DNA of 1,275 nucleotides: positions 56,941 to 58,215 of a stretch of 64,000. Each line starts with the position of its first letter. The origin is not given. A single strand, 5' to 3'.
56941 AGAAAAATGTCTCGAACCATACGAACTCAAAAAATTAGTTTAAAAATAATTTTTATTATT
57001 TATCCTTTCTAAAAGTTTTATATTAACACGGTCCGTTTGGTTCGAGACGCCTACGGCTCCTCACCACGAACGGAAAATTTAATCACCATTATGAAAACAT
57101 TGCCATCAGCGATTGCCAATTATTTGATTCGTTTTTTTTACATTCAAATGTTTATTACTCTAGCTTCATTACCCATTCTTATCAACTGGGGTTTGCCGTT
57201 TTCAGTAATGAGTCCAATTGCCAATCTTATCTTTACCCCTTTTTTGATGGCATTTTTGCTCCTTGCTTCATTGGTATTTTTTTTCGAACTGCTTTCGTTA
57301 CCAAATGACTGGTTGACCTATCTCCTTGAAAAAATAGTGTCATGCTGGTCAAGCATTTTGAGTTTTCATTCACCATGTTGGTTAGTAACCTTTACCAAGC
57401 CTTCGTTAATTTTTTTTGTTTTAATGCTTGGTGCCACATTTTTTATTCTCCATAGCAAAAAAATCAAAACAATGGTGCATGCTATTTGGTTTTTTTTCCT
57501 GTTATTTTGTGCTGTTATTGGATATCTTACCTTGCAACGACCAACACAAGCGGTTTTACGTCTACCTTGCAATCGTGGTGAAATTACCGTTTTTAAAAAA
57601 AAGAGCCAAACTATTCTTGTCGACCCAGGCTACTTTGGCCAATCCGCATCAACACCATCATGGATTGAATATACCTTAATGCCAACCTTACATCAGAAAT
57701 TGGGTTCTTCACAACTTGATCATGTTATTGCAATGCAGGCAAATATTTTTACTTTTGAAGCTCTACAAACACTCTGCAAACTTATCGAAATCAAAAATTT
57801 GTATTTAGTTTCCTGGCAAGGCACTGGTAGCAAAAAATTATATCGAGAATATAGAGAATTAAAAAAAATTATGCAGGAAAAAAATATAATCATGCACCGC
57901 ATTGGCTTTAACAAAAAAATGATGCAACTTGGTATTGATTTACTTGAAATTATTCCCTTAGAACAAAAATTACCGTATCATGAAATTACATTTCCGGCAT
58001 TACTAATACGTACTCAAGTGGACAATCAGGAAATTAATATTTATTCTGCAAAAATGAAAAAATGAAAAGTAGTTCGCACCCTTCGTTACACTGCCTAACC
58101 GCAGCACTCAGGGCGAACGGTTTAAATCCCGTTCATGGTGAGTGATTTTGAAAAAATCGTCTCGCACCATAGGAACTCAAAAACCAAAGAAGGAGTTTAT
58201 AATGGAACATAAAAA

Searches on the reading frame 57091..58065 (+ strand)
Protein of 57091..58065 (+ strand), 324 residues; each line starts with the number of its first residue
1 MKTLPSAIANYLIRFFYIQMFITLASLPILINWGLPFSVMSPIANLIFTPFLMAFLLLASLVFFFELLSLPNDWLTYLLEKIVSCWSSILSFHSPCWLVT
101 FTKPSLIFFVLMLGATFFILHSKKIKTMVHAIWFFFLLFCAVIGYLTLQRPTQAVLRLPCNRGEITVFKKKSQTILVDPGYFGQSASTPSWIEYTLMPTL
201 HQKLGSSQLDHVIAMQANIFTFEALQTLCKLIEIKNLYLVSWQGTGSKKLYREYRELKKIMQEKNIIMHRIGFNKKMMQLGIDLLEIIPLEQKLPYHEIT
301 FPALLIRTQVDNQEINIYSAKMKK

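Call 3: search_protein_families(library=pfam, proteins=[window:57091-58065:+], max_evalue=1)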
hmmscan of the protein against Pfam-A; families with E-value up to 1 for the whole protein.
window:57091-58065:+ (324 aa): 1 family
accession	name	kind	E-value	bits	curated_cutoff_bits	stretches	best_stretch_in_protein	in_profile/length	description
PF03772.21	Competence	-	0.012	15.4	23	1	11-119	152-264/270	Competence protein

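Call 9: find_homologous_proteins(query=window:57091-58065:+, max_evalue=0.001)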
Query window:57091-58065:+ (324 aa): 25 proteins with E <= 0.001 among 1620 candidates.
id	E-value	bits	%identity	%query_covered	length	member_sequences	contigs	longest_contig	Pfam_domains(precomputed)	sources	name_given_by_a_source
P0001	6.1e-209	711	99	100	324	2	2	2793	-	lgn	-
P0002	2.5e-149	515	70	100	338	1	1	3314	-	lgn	-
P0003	7.9e-136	470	65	100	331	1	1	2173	-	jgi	-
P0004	7.5e-125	434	60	100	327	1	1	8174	-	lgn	-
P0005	5.9e-117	408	59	100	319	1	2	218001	-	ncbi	ncbi:MAG: hypothetical protein AB7R69_04205 [Candidatus Babeliales bacterium]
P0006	8.9e-107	375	54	100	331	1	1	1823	-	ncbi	-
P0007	8.2e-101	355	50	100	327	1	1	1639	-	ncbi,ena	-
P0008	1.1e-80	289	42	100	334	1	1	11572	-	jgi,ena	-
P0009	6.4e-76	274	41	99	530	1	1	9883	PF01965.31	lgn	-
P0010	8.1e-69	250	40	97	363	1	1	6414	-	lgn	-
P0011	1.3e-65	240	39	90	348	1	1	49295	-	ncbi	-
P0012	2.0e-65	239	41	96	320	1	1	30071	PF03772.22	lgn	-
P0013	4.5e-65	238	40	98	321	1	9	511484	PF03772.22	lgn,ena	-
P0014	4.7e-65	238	39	97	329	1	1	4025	-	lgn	-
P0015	2.1e-51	193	40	79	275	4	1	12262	PF03772.22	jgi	-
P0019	8.6e-45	171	33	96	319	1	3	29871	-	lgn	-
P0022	1.1e-34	138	37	65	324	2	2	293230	-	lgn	-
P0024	3.9e-31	127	31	81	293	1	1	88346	PF03772.22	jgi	-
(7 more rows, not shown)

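Call 10: find_encoding_contigs(protein=P0005, flank=6000, max_places=3)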
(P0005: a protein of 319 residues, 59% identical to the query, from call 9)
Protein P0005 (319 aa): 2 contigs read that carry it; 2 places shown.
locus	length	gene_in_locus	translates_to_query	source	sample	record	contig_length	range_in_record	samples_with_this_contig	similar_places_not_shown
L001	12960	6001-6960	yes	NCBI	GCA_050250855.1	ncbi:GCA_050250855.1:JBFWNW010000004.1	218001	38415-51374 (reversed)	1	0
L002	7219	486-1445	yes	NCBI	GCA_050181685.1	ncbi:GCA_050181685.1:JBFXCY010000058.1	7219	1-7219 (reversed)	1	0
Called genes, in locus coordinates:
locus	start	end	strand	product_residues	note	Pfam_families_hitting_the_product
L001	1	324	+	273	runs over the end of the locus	-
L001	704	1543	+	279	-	PF12796:Ank_2, PF13637:Ank_4 (weak), PF13857:Ank_5 (weak), PF00023:Ank (weak), PF13857:Ank_5, PF00023:Ank (weak), PF13637:Ank_4 (weak), PF12796:Ank_2, +2 more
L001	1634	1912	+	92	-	-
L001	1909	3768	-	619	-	PF00456:Transketolase_N, PF13292:DXP_synthase_N (faint), PF00676:E1_dh, PF02779:Transket_pyr, PF02780:Transketolase_C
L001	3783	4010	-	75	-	-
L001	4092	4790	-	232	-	-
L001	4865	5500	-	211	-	-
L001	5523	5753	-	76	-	-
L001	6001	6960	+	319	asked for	-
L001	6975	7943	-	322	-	-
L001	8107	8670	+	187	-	PF01965:DJ-1_PfpI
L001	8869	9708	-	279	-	-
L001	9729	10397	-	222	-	-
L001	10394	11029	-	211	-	PF04199:Cyclase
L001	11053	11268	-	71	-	-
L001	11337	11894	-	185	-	-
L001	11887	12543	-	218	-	-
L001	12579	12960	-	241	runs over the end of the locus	-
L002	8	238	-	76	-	-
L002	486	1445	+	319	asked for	-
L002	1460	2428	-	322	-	-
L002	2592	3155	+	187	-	PF01965:DJ-1_PfpI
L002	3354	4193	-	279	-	-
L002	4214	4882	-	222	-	-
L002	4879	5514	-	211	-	PF04199:Cyclase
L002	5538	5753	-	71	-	-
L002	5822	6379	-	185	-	-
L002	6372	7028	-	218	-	-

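Call 11: find_encoding_contigs(protein=P0013, flank=6000, max_places=3)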
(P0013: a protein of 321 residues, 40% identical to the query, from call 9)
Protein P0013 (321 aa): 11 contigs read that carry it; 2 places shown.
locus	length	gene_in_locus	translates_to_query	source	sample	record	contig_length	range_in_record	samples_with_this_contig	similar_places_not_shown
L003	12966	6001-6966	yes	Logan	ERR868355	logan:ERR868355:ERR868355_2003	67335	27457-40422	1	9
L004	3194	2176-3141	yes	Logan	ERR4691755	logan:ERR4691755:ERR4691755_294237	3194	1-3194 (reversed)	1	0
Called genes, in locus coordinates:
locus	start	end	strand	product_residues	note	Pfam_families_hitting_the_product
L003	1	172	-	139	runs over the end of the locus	-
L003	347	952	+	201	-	-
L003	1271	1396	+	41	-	-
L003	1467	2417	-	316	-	PF01145:Band_7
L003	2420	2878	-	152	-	PF01957:NfeD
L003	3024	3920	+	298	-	-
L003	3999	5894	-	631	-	PF00456:Transketolase_N, PF13292:DXP_synthase_N (faint), PF00676:E1_dh, PF02779:Transket_pyr, PF02780:Transketolase_C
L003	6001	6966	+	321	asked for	PF03772:Competence (weak)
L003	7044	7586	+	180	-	PF01965:DJ-1_PfpI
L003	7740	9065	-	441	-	PF13229:Beta_helix, PF05048:NosD (weak), PF13229:Beta_helix (weak)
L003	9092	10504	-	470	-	PF13229:Beta_helix (weak)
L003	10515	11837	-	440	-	PF05048:NosD (faint), PF13229:Beta_helix (weak)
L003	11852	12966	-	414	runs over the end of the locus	PF05048:NosD (faint), PF13229:Beta_helix (weak)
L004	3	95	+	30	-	?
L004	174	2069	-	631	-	PF00456:Transketolase_N, PF13292:DXP_synthase_N (faint), PF00676:E1_dh, PF02779:Transket_pyr, PF02780:Transketolase_C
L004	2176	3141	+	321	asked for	PF03772:Competence (weak)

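Call 17: search_solved_structures(query=A1, max_evalue=10, show_alignments=2)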
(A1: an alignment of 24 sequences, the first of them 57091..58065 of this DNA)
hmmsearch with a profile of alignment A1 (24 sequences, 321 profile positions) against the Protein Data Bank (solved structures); distinct sequences matched with E-value up to 10: 4.
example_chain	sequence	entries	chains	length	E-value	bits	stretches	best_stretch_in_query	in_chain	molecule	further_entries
9vc6_A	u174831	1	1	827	6.2e-10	42.1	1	4-260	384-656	Competence protein ComEC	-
3gbv_A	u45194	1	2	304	0.47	12.9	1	171-233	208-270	Putative LacI-family transcriptional regulator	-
9fhp_A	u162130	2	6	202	1.1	11.7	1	165-224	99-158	Minor capsid readthrough protein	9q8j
9iqz_H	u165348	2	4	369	1.8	11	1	192-227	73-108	Glycosyltransferase subfamily 4-like N-terminal domain-containing protein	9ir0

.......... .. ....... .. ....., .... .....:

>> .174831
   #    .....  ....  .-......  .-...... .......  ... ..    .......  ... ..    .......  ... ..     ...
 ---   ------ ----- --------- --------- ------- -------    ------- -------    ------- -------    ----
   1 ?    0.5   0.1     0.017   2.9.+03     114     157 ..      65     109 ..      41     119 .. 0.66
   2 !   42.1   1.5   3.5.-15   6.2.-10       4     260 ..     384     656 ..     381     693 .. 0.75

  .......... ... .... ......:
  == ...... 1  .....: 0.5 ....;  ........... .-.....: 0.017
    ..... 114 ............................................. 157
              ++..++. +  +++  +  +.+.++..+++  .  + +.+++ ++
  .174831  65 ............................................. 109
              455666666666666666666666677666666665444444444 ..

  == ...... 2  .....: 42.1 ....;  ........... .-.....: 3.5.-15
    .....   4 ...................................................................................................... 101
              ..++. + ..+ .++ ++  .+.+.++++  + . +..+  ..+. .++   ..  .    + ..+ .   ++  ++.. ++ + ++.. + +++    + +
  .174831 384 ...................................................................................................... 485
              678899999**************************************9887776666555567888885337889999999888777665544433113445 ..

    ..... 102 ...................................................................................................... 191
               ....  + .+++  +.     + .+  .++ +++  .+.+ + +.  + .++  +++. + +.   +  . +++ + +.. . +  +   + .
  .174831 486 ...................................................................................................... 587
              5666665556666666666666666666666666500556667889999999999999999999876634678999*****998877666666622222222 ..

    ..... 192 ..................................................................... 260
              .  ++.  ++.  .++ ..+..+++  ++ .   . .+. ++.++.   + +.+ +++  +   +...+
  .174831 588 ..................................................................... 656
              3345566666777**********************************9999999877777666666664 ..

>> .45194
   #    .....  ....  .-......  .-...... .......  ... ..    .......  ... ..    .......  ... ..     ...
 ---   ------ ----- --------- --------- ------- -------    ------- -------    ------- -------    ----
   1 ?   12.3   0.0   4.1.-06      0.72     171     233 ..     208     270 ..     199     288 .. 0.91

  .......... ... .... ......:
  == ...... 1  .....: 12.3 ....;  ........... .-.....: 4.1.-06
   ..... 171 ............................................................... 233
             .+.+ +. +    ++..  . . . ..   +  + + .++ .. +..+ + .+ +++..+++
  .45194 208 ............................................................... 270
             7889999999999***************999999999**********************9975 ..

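Call 18: find_encoding_contigs(protein=P0002, flank=4000, max_places=2)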
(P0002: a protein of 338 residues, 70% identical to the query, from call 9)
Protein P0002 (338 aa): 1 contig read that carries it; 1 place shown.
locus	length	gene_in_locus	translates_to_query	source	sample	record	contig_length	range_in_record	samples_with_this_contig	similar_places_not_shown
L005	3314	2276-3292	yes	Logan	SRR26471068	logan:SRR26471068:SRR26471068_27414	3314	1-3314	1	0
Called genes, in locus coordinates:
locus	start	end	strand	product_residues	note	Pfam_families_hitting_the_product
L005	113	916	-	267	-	-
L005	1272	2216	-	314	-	PF06101:Vps62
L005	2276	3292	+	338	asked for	-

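Call 19: find_encoding_contigs(protein=P0004, flank=6000, max_places=2)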
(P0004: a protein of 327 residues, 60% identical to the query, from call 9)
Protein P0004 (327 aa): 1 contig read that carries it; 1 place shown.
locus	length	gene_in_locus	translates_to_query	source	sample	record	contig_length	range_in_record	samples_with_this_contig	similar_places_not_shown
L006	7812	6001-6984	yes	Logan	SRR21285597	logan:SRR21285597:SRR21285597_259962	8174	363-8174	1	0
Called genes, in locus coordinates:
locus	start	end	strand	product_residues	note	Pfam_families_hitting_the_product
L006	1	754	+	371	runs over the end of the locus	?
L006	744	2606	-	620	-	PF00456:Transketolase_N, PF13292:DXP_synthase_N (faint), PF00676:E1_dh, PF02779:Transket_pyr, PF02780:Transketolase_C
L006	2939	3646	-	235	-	-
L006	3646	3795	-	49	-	-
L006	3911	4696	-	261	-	-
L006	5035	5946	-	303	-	PF06101:Vps62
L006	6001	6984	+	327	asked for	-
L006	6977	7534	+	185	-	PF01965:DJ-1_PfpI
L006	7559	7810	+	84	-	?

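Call 20: find_encoding_contigs(protein=P0001, flank=4000, max_places=3)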
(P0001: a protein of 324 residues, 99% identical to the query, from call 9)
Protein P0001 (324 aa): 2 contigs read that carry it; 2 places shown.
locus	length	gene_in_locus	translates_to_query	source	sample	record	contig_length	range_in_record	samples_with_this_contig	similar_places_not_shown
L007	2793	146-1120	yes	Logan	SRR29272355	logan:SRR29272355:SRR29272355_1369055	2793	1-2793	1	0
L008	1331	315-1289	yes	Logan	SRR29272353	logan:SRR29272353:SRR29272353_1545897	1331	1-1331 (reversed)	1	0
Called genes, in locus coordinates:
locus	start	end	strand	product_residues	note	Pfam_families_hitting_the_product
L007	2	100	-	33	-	?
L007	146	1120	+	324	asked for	-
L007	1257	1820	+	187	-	PF01965:DJ-1_PfpI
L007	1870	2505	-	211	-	PF04199:Cyclase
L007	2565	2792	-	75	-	?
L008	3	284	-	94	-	?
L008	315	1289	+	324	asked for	-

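Call 26: search_protein_representatives(alignment_id=A1)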
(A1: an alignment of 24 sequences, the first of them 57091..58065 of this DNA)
Query: 24 sequences, 321 profile positions. Proteins with E-value up to 0.001 (for the whole library): 1274; up to 1e-10: 767; up to 1e-30: 556. The best 150 are listed.
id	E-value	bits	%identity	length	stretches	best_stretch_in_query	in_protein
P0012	8.2e-119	413.1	-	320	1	1-320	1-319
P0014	7.7e-116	403.3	-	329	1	2-321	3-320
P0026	3.8e-112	391.2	-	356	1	3-321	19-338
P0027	8.3e-110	383.5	-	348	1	5-321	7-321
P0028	4.2e-107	374.6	-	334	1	2-321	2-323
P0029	1.4e-106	372.9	-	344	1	3-320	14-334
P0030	1.2e-105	369.8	-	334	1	1-316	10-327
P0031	2.1e-105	369.0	-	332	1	4-321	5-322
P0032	5.8e-105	367.5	-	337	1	2-321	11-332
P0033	5.4e-104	364.4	-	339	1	3-321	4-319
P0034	1.5e-101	356.3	-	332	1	4-319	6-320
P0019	2.6e-101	355.6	-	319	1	4-320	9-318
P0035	5.1e-101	354.6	-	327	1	4-321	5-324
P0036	1.4e-100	353.2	-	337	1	3-321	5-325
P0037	3.5e-100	351.9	-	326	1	4-320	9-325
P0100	9.7e-86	304.4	-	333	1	5-321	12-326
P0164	2.5e-74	266.9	-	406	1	9-308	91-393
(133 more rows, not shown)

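Call 27: predict_structure(alignment_id=A1)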
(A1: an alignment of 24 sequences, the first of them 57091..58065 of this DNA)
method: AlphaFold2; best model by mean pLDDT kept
length: 324 residues; sequences in the alignment: 24
mean_pLDDT: 90.2   pTM: 0.78
mean pLDDT of the five models: 90.2, 89.3, 89.0, 88.9, 88.0
residues with pLDDT >= 90: 208; 70-90: 111; 50-70: 4; < 50: 1
segments of 3 or more residues with pLDDT < 50: none
pLDDT, mean of each block of 10 residues (from residue 1): 81 92 91 82 81 93 96 95 88 75 90 96 92 95 90 89 91 92 87 90 87 95 94 94 94 96 95 90 90 93 93 89 67
secondary structure, 60 per line:
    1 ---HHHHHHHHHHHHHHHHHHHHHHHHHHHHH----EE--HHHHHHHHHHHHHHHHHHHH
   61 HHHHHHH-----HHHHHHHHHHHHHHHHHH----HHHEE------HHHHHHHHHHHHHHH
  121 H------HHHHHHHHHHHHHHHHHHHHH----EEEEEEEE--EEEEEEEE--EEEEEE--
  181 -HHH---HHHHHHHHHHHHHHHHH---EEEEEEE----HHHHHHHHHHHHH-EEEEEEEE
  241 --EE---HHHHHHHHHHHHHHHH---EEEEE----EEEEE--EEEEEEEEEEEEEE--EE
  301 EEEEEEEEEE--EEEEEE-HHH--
elements in order: H4-32 H41-67 H73-90 H106-121 H128-148 E153-160 E163-170 E173-178 H188-204 E208-214 H219-231 E233-240 H248-263 E267-271 E276-280 E283-296 E299-310 E313-318
